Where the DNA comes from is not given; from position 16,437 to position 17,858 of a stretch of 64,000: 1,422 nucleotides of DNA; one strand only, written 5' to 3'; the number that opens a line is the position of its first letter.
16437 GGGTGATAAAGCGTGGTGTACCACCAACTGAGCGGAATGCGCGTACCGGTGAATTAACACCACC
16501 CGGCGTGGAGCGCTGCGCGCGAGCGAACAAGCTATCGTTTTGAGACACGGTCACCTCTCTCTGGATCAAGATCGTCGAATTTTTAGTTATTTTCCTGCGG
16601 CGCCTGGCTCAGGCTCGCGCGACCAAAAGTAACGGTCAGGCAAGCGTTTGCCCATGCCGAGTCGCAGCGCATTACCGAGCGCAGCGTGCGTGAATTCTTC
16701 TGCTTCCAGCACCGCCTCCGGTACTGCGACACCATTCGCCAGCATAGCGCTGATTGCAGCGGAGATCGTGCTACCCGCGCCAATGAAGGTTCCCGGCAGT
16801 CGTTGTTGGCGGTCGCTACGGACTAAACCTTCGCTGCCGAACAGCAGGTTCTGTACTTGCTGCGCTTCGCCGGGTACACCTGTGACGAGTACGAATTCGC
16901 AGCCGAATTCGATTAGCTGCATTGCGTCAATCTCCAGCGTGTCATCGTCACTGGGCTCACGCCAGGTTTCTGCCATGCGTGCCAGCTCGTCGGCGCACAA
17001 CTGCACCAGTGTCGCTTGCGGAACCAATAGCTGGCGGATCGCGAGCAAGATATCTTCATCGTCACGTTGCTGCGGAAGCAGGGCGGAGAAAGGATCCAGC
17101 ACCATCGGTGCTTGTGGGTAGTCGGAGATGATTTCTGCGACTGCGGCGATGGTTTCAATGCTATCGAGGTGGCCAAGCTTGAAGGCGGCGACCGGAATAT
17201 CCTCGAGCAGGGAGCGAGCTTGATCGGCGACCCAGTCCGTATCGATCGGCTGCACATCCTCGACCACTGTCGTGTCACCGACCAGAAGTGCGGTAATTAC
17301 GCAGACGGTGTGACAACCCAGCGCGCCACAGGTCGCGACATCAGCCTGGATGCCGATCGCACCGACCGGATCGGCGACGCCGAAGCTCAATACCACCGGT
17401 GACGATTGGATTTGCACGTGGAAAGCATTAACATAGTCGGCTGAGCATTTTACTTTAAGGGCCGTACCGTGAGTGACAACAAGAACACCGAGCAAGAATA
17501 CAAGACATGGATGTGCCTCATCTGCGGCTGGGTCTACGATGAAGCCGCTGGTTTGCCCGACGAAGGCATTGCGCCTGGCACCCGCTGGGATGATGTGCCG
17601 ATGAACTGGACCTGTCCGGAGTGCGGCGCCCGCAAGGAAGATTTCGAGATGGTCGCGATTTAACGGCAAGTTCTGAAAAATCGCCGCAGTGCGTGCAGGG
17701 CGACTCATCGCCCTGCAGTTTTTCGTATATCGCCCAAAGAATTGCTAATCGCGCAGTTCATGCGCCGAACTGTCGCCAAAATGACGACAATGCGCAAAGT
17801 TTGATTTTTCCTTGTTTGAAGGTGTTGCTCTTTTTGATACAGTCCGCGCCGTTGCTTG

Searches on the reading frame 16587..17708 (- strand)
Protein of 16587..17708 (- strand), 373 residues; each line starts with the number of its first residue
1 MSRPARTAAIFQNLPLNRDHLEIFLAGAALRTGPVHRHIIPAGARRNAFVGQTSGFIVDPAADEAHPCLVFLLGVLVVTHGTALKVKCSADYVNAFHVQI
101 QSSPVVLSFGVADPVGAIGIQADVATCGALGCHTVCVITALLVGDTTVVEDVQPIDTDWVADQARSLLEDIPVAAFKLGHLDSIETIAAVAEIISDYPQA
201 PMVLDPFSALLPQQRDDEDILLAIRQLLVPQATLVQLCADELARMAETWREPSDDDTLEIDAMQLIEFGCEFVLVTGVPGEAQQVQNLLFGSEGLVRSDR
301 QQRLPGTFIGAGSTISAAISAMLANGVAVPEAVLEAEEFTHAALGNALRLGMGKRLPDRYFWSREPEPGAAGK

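Call 72: search_protein_families(library=pfam, proteins=[window:16587-17708:-], max_evalue=0.001)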
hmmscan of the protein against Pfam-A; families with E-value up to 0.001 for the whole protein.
window:16587-17708:- (373 aa): 1 family
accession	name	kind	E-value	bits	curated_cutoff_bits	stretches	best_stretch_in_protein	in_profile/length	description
PF08543.17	Phos_pyr_kin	-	2.4e-48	165.1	27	1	113-354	1-242/246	Phosphomethylpyrimidine kinase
